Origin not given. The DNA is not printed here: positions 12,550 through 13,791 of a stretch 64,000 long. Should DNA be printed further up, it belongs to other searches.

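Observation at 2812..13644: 10.8-kb single ORF encoding ~45 tandem ~77-aa TPR-like double-hairpin repeats plus a novel ~480-aa C-terminal domain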

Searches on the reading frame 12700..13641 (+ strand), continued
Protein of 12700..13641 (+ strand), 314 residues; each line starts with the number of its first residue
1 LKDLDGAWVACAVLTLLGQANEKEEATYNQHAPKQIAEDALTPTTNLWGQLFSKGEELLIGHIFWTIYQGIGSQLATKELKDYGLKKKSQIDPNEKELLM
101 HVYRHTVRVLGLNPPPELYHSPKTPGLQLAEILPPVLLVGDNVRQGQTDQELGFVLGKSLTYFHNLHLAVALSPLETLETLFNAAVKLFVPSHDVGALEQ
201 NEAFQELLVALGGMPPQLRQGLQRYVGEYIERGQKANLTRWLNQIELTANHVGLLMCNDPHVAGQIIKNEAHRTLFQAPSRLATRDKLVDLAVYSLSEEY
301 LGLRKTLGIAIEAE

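Call 83: search_protein_families(library=pfam, proteins=[P0151, P0130, P0105, P0111, P0143], max_evalue=0.000001)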
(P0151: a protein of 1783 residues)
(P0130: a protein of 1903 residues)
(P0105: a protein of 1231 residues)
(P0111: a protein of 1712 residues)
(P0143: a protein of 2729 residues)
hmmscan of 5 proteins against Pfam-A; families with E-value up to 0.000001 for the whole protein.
P0151 (1783 aa): 16 families
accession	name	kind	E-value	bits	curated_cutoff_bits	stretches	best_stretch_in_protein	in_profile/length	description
PF13176.12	TPR_7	-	9e-43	141.2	27.9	0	693-720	4-30/36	Tetratricopeptide repeat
PF13181.12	TPR_8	-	4.3e-40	132.9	25.7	0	439-470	3-33/34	Tetratricopeptide repeat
PF07719.23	TPR_2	-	2.4e-38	127.5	27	0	1088-1120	2-34/34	Tetratricopeptide repeat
PF00515.34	TPR_1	-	1.7e-33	113.5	27.8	0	593-614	12-33/34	Tetratricopeptide repeat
PF14559.12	TPR_19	-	1.7e-30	105.6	25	1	1098-1154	2-58/68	Tetratricopeptide repeat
PF13428.12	TPR_14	-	1.6e-26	90.5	23.5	0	1090-1130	4-44/44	Tetratricopeptide repeat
PF13414.12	TPR_11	-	4.9e-19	68.2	26.8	0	1030-1050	10-30/42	TPR repeat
PF13424.12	TPR_12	-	1.9e-18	66.8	30.1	0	1093-1148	9-72/77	Tetratricopeptide repeat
PF00069.31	Pkinase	-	1.3e-17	64.5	31.7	1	100-359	1-258/263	Protein kinase domain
PF13432.12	TPR_16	-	9.9e-17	61.5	32.7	1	1093-1150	3-59/65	Tetratricopeptide repeat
PF23914.1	TPR_CcmH_CycH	-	1.4e-16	61.2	42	0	1378-1468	50-141/158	Cytochrome c-type biogenesis protein H TPR domain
PF13174.12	TPR_6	-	1.6e-15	57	26.3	0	439-470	2-32/33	Tetratricopeptide repeat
PF13431.12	TPR_17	-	3.1e-09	36.8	24.4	0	1439-1467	4-32/34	Tetratricopeptide repeat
PF25064.1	ARM_TT21_5th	-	6.3e-09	36.6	27.8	0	1239-1347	9-115/117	TT21 fifth ARM repeats domain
PF07714.23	PK_Tyr_Ser-Thr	-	4e-08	33.3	23.1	1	147-360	52-256/258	Protein tyrosine and serine/threonine kinase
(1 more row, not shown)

P0130 (1903 aa): 14 families
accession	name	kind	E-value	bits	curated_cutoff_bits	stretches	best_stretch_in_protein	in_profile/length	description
PF14559.12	TPR_19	-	2.7e-39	133.8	25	0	1160-1208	6-54/68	Tetratricopeptide repeat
PF13424.12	TPR_12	-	1.5e-34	118.4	30.1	0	1254-1322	5-75/77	Tetratricopeptide repeat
PF13176.12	TPR_7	-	1.4e-33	112.5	27.9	0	1511-1542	1-31/36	Tetratricopeptide repeat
PF13181.12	TPR_8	-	1.8e-32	109.2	25.7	0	1434-1465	1-31/34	Tetratricopeptide repeat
PF07719.23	TPR_2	-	1.8e-29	99.8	27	0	1294-1322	3-31/34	Tetratricopeptide repeat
PF00515.34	TPR_1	-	9.1e-29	98.5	27.8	0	1294-1322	3-31/34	Tetratricopeptide repeat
PF13174.12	TPR_6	-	1e-26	92.1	26.3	0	126-148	6-27/33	Tetratricopeptide repeat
PF13428.12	TPR_14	-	7.3e-25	85.4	23.5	0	1145-1187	2-43/44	Tetratricopeptide repeat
PF13414.12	TPR_11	-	3.3e-20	71.9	26.8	0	1015-1048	8-41/42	TPR repeat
PF13432.12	TPR_16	-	1.9e-15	57.4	32.7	0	1157-1208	9-60/65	Tetratricopeptide repeat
PF23914.1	TPR_CcmH_CycH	-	3.9e-14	53.2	42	0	1009-1066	95-152/158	Cytochrome c-type biogenesis protein H TPR domain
PF25064.1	ARM_TT21_5th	-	5.2e-13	49.8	27.8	0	1379-1461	17-98/117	TT21 fifth ARM repeats domain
PF13431.12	TPR_17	-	1e-10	41.4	24.4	0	733-761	2-30/34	Tetratricopeptide repeat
PF25063.1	ARM_TT21_C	-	4.3e-10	40.2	35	0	924-1059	16-153/209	Tetratricopeptide repeat protein 21 C-terminal ARM domain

P0105 (1231 aa): 12 families
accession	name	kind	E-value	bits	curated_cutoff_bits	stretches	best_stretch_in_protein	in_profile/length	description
PF13176.12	TPR_7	-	1.5e-31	106.2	27.9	0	433-462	1-30/36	Tetratricopeptide repeat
PF07719.23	TPR_2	-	1.1e-26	91.2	27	0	546-577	3-34/34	Tetratricopeptide repeat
PF13181.12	TPR_8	-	1.5e-26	90.7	25.7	0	545-577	2-34/34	Tetratricopeptide repeat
PF13424.12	TPR_12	-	1.4e-23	83.3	30.1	0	580-646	5-73/77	Tetratricopeptide repeat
PF00515.34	TPR_1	-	4.6e-20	71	27.8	0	546-577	3-34/34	Tetratricopeptide repeat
PF14559.12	TPR_19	-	6.2e-19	68.5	25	0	484-538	6-59/68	Tetratricopeptide repeat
PF13428.12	TPR_14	-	3.7e-18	64.6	23.5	0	837-879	3-44/44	Tetratricopeptide repeat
PF23914.1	TPR_CcmH_CycH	-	2.6e-17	63.6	42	0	835-926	50-142/158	Cytochrome c-type biogenesis protein H TPR domain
PF25064.1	ARM_TT21_5th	-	2.5e-11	44.4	27.8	0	703-787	15-98/117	TT21 fifth ARM repeats domain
PF13414.12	TPR_11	-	2.4e-10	40.4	26.8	0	409-427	6-24/42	TPR repeat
PF13174.12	TPR_6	-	8.4e-08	32.8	26.3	0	547-569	3-25/33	Tetratricopeptide repeat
PF13432.12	TPR_16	-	8e-07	29.8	32.7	0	509-571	3-58/65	Tetratricopeptide repeat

P0111 (1712 aa): 12 families
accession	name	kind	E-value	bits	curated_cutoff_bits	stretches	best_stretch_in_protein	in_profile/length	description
PF07719.23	TPR_2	-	2.6e-27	93.1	27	0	1018-1048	3-33/34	Tetratricopeptide repeat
PF00515.34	TPR_1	-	1e-26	92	27.8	0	1090-1120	1-31/34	Tetratricopeptide repeat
PF14559.12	TPR_19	-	2.1e-26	92.5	25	0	1027-1081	2-56/68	Tetratricopeptide repeat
PF13428.12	TPR_14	-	8.1e-24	82.1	23.5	0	508-550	2-43/44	Tetratricopeptide repeat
PF13181.12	TPR_8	-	8.9e-24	82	25.7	0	1090-1122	1-33/34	Tetratricopeptide repeat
PF13176.12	TPR_7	-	1.1e-22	78.6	27.9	0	255-280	7-32/36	Tetratricopeptide repeat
PF13174.12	TPR_6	-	3.4e-21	74.8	26.3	0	363-395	2-33/33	Tetratricopeptide repeat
PF13424.12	TPR_12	-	4.2e-20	72.1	30.1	0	616-683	4-75/77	Tetratricopeptide repeat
PF13431.12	TPR_17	-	6.3e-14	51.5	24.4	0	749-779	3-33/34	Tetratricopeptide repeat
PF13414.12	TPR_11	-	3.6e-13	49.4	26.8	0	520-548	6-34/42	TPR repeat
PF25064.1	ARM_TT21_5th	-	4.6e-13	49.9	27.8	0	367-427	7-66/117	TT21 fifth ARM repeats domain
PF23914.1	TPR_CcmH_CycH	-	6.2e-12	46.1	42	0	1329-1406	62-140/158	Cytochrome c-type biogenesis protein H TPR domain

P0143 (2729 aa): 12 families
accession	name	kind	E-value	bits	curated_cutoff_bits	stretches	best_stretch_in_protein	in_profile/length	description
PF13181.12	TPR_8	-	8.9e-43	141.3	25.7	0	2110-2142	2-34/34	Tetratricopeptide repeat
PF00515.34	TPR_1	-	6.7e-36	121.1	27.8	0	1899-1919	13-33/34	Tetratricopeptide repeat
PF07719.23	TPR_2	-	2.7e-35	118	27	0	2110-2142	2-34/34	Tetratricopeptide repeat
PF13428.12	TPR_14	-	7e-29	97.8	23.5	0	1816-1858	2-44/44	Tetratricopeptide repeat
PF14559.12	TPR_19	-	2.7e-23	82.5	25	0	2123-2170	5-52/68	Tetratricopeptide repeat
PF13176.12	TPR_7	-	1.4e-22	78.2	27.9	0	1851-1879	1-29/36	Tetratricopeptide repeat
PF13431.12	TPR_17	-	5.1e-22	76.7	24.4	0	2132-2163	2-33/34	Tetratricopeptide repeat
PF13424.12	TPR_12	-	2.1e-20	73.1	30.1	1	2071-2140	5-76/77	Tetratricopeptide repeat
PF13414.12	TPR_11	-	7.7e-17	61.1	26.8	0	2116-2156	1-41/42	TPR repeat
PF25064.1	ARM_TT21_5th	-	1.3e-16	61.4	27.8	0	2193-2285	14-103/117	TT21 fifth ARM repeats domain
PF13174.12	TPR_6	-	7.4e-16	58.1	26.3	0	1302-1332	3-33/33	Tetratricopeptide repeat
PF23914.1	TPR_CcmH_CycH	-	1e-11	45.4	42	0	24-117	63-156/158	Cytochrome c-type biogenesis protein H TPR domain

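Call 89: fold_search(model_id=the predicted structure, library=viral)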
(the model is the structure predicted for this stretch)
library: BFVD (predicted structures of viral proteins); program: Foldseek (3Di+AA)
matches with E <= 10: 141; with E <= 0.001: 0
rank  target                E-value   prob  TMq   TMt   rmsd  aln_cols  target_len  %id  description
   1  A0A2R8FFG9            2.3e-02  1.00  0.29  0.54  10.5       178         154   11  Transmembrane domain-containing protein [Cedratvirus Zaza IHUMI]
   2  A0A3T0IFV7            3.1e-01  0.09  0.17  0.08  22.9       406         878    9  (no name in the UniProt tables at hand)
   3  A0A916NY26            4.5e-01  0.12  0.13  0.15  16.5       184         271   12  Uncharacterized protein [Choristoneura biennis entomopoxvirus]
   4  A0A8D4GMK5            4.9e-01  0.18  0.20  0.11  19.4       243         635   10  (no name in the UniProt tables at hand)
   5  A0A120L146            7.9e-01  0.04  0.12  0.10  24.2       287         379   13  39k [Cnaphalocrocis medinalis granulovirus]
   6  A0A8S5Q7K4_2          8.7e-01  0.11  0.20  0.06  15.9       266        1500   12  Large polyvalent protein-associated domain-containing protein [Podoviridae sp. ctJaJ36]
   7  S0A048                8.7e-01  0.08  0.19  0.05  20.6       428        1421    8  Structural protein [Cellulophaga phage phi14:2]
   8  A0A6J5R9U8            1.1e+00  0.06  0.15  0.11  21.7       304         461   10  Uncharacterized protein [uncultured Caudovirales phage]
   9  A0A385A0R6            1.2e+00  0.09  0.22  0.20  14.9       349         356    8  (no name in the UniProt tables at hand)
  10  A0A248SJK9            1.3e+00  0.06  0.14  0.13  19.4       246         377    9  (no name in the UniProt tables at hand)
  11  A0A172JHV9            1.5e+00  0.06  0.19  0.16  24.7       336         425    9  Zincin protease [Bacillus phage AR9]
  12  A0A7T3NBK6            1.6e+00  0.05  0.16  0.19  19.3       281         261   10  Uncharacterized protein [Serratia phage vB_SmaM_Yaphecito]
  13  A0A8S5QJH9            1.8e+00  0.04  0.11  0.13  18.6       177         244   12  Putative vitamin uptake transporter [Siphoviridae sp. ctiOl67]
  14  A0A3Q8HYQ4            1.8e+00  0.03  0.14  0.08  19.3       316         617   12  (no name in the UniProt tables at hand)
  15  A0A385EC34            1.8e+00  0.02  0.10  0.09  19.2       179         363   10  RNA ligase [Caulobacter phage CcrBL9]
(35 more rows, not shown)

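Call 90: find_encoding_contigs(protein=P0115, flank=7000, max_places=1)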
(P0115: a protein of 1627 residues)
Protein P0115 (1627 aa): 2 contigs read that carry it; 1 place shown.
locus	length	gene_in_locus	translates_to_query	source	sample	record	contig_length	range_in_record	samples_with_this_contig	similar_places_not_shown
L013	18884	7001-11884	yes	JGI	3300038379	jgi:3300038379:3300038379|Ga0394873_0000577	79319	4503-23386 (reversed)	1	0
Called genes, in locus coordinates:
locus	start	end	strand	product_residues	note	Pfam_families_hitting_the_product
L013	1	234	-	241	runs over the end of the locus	-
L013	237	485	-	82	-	-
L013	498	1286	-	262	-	PF00483:NTP_transferase, PF12804:NTP_transf_3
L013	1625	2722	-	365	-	PF00756:Esterase, PF00326:Peptidase_S9 (faint)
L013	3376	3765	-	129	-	PF01695:IstB_IS21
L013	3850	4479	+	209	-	-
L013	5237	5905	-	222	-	-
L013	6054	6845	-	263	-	PF01066:CDP-OH_P_transf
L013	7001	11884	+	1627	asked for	PF13289:SIR2_2, PF13174:TPR_6 (faint), PF13176:TPR_7 (faint), PF13424:TPR_12 (weak), PF14559:TPR_19 (weak), PF00515:TPR_1 (weak), PF07719:TPR_2 (weak), PF13432:TPR_16 (weak), +9 more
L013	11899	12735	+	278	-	-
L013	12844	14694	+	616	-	PF13103:TonB_2 (weak), PF03544:TonB_C (weak), PF13646:HEAT_2 (weak)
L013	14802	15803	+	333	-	PF03781:FGE-sulfatase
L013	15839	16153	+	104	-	-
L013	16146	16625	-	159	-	PF03449:GreA_GreB_N, PF01272:GreA_GreB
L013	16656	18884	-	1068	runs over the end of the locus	PF25596:CPSase_L_D1, PF02786:CPSase_L_D2, PF02787:CPSase_L_D3, PF25596:CPSase_L_D1, PF02222:ATP-grasp, PF02786:CPSase_L_D2, PF07478:Dala_Dala_lig_C (weak), PF02142:MGS, +4 more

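Call 91: find_encoding_contigs(protein=P0103, flank=7000, max_places=1)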
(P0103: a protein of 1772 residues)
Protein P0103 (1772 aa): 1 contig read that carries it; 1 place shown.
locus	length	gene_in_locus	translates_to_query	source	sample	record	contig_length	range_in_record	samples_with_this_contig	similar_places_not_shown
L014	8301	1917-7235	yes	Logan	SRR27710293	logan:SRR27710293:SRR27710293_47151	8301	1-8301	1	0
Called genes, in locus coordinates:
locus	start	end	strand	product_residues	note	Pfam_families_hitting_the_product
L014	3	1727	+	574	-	?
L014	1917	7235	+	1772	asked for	PF13428:TPR_14 (faint), PF13432:TPR_16 (faint), PF00069:Pkinase, PF07714:PK_Tyr_Ser-Thr, PF06293:Kdo (faint), PF13176:TPR_7 (faint), PF13424:TPR_12 (weak), PF14559:TPR_19 (weak), +11 more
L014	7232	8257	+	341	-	PF13519:VWA_2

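Call 94: list_cluster_members(proteins=[P0014, P0019, P0022, P0023, P0027, P0042, P0057, P0007, P0011, P0046])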
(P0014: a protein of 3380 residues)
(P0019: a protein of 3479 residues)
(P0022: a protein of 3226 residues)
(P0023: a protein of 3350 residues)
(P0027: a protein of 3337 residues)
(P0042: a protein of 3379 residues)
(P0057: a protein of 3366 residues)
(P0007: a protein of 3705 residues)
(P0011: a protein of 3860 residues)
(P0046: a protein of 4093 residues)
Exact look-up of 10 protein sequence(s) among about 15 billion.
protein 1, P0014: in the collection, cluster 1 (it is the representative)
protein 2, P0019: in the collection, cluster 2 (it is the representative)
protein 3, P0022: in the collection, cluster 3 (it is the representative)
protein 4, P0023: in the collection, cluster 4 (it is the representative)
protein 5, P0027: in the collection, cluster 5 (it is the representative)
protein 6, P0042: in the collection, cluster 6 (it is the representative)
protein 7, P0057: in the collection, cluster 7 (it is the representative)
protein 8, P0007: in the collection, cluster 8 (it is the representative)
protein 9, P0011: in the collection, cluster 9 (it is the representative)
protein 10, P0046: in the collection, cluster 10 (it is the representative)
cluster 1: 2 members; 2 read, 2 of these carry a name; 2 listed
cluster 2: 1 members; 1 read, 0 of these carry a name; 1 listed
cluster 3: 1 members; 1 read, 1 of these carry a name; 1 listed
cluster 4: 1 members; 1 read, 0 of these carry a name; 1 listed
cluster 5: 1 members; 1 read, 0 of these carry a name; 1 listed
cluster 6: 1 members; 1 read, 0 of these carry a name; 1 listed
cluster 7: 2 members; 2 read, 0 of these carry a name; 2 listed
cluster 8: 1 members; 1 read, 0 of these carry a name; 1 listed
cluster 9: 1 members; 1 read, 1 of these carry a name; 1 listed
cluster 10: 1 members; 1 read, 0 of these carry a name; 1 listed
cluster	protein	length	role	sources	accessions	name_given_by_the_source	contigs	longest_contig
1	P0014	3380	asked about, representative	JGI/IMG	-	tetratricopeptide (TPR) repeat protein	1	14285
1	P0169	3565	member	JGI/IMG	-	tetratricopeptide (TPR) repeat protein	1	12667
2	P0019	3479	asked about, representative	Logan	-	-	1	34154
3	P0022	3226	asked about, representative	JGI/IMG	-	tetratricopeptide (TPR) repeat protein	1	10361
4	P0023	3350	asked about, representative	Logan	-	-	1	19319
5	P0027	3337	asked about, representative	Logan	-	-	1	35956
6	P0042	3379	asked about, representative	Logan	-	-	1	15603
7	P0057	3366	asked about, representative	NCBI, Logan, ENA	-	-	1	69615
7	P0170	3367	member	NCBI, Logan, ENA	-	-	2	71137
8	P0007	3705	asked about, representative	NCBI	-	-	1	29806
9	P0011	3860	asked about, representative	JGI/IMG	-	tetratricopeptide (TPR) repeat protein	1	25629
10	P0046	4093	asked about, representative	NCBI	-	-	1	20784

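Call 95: find_encoding_contigs(protein=P0017, flank=8000, max_places=1)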
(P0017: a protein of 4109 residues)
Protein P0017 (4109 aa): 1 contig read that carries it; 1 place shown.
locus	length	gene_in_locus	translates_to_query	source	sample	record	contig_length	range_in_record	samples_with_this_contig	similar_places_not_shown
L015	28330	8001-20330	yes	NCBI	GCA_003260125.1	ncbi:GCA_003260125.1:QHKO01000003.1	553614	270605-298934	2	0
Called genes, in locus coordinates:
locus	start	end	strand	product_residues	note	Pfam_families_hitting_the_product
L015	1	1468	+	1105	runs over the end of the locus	PF12895:ANAPC3 (faint), PF07719:TPR_2 (faint), PF13174:TPR_6 (faint), PF13181:TPR_8 (faint), PF13428:TPR_14 (faint), PF13432:TPR_16 (faint), PF14559:TPR_19 (faint), PF13424:TPR_12, +3 more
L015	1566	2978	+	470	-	-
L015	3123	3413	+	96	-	-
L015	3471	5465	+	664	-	PF16697:Yop-YscD_cpl, PF00498:FHA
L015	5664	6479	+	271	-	PF03544:TonB_C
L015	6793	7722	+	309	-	PF13432:TPR_16, PF12895:ANAPC3, PF13424:TPR_12 (weak), PF13414:TPR_11 (weak), PF14559:TPR_19, PF13432:TPR_16, PF00515:TPR_1 (weak), PF13432:TPR_16, +17 more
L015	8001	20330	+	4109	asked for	PF13174:TPR_6 (faint), PF13424:TPR_12 (faint), PF07719:TPR_2 (faint), PF13176:TPR_7 (faint), PF13414:TPR_11 (faint), PF14559:TPR_19 (weak), PF00515:TPR_1 (weak), PF13181:TPR_8 (weak), +4 more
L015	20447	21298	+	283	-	PF00590:TP_methylase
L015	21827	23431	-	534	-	-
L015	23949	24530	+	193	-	PF12844:HTH_19 (weak), PF13413:HTH_25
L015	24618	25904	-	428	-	PF13450:NAD_binding_8, PF01593:Amino_oxidase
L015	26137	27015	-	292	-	-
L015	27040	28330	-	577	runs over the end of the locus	PF03109:ABC1 (faint), PF00069:Pkinase, PF07714:PK_Tyr_Ser-Thr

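Call 96: find_encoding_contigs(protein=P0113, flank=8000, max_places=1)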
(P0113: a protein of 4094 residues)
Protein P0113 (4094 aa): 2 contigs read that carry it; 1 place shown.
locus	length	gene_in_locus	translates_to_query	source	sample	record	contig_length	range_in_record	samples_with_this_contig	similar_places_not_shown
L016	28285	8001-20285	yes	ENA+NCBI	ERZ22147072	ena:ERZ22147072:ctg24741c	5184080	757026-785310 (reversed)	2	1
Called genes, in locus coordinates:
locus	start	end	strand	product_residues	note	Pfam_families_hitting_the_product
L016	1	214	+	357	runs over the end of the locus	PF02568:ThiI (weak), PF03054:tRNA_Me_trans (faint), PF18297:NFACT-R_2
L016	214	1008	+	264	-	PF02517:Rce1-like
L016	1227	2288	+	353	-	-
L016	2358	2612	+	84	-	-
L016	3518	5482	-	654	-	PF00133:tRNA-synt_1, PF01406:tRNA-synt_1e (faint), PF09334:tRNA-synt_1g, PF00133:tRNA-synt_1, PF08264:Anticodon_1 (weak), PF19303:Anticodon_3, PF01588:tRNA_bind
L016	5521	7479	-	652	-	PF04468:PSP1, PF28472:PSP1_3rd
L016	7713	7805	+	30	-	-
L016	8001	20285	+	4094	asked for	PF00515:TPR_1 (faint), PF07719:TPR_2 (faint), PF13174:TPR_6 (faint), PF13176:TPR_7 (faint), PF13181:TPR_8 (faint), PF13428:TPR_14 (faint), PF14559:TPR_19 (faint), PF25064:ARM_TT21_5th (faint), +1 more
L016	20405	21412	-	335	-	PF03009:GDPD, PF13653:GDPD_2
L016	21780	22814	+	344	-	-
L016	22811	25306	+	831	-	PF03781:FGE-sulfatase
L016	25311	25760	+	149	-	PF02580:Tyr_Deacylase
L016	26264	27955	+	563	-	-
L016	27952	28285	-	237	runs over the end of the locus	PF00075:RNase_H, PF13456:RVT_3 (weak)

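Call 105: find_related_loci(query=A1, collection=metagenome_contigs, flank=4000)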
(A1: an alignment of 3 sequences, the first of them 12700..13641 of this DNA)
Query A1 (314 aa) in metagenome_contigs; peptide patterns used: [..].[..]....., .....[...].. (x = any residue, [..] = any of these).
266 stretches matched a pattern; 4 encode a relative of the query (tblastn E <= 1e-3); 4 distinct loci.
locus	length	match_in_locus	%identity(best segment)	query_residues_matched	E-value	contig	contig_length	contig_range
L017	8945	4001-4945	75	1-314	7e-163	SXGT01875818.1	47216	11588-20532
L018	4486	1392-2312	57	5-312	2e-111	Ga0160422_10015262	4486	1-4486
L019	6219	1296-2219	52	5-311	2e-106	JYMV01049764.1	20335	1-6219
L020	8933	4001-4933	52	2-311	2e-103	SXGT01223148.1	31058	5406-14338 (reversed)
